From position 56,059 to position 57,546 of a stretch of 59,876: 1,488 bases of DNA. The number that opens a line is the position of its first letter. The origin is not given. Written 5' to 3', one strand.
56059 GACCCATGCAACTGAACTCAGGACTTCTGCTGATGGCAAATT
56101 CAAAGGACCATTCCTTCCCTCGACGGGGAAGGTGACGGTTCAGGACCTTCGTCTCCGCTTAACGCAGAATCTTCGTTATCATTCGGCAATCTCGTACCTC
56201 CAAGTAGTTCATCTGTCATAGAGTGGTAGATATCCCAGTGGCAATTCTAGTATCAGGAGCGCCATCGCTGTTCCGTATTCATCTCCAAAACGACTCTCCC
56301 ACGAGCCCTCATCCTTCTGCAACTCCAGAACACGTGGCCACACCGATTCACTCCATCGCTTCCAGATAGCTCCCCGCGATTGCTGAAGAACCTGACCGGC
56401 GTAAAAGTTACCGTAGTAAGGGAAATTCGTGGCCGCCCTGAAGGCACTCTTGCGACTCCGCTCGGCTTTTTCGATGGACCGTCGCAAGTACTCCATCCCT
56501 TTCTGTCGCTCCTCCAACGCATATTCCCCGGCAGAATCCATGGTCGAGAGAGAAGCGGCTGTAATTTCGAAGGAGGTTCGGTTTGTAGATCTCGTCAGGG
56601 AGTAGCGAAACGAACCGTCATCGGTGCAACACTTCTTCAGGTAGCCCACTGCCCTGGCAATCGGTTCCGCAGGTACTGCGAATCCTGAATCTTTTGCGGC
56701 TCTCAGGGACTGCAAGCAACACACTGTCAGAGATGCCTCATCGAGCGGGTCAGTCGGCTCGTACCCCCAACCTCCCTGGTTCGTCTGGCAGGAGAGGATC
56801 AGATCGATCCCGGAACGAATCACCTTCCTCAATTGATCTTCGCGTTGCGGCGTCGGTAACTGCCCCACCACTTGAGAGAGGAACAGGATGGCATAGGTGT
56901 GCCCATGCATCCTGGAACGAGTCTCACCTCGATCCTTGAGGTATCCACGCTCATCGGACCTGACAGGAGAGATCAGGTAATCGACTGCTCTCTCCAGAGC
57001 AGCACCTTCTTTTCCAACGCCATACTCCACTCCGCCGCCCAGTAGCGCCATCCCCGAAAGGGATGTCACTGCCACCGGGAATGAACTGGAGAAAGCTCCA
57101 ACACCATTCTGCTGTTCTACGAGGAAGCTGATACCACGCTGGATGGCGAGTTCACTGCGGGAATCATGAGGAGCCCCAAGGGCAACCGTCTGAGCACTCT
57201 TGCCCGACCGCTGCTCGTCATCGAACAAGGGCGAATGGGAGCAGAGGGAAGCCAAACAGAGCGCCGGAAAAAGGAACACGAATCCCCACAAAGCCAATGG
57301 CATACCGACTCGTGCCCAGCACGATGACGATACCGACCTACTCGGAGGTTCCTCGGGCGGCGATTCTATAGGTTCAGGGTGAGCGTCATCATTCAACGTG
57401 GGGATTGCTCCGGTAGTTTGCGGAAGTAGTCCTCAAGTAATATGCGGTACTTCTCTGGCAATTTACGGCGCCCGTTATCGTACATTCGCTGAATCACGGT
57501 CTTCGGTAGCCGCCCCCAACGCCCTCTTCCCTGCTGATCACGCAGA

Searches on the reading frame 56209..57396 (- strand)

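Call 27: search_protein_families(library=pfam, proteins=[window:56209-57396:-])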
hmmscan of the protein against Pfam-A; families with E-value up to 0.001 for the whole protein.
window:56209-57396:- (395 aa): 4 families
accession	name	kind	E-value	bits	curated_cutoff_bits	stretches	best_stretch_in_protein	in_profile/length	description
PF13243.12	SQHop_cyclase_C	-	4.7e-07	29.6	26.1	0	187-327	155-296/319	Squalene-hopene cyclase C-terminal domain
PF07678.20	TED_complement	-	7.4e-05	22.4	22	0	168-268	42-138/312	A-macroglobulin TED domain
PF00432.27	Prenyltrans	-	0.0004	20.3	26.5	1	177-286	42-141/304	Prenyltransferase alpha-alpha toroid domain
PF13249.12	SQHop_cyclase_N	-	0.00047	19.9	26.2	0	80-122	227-269/291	Squalene-hopene cyclase N-terminal domain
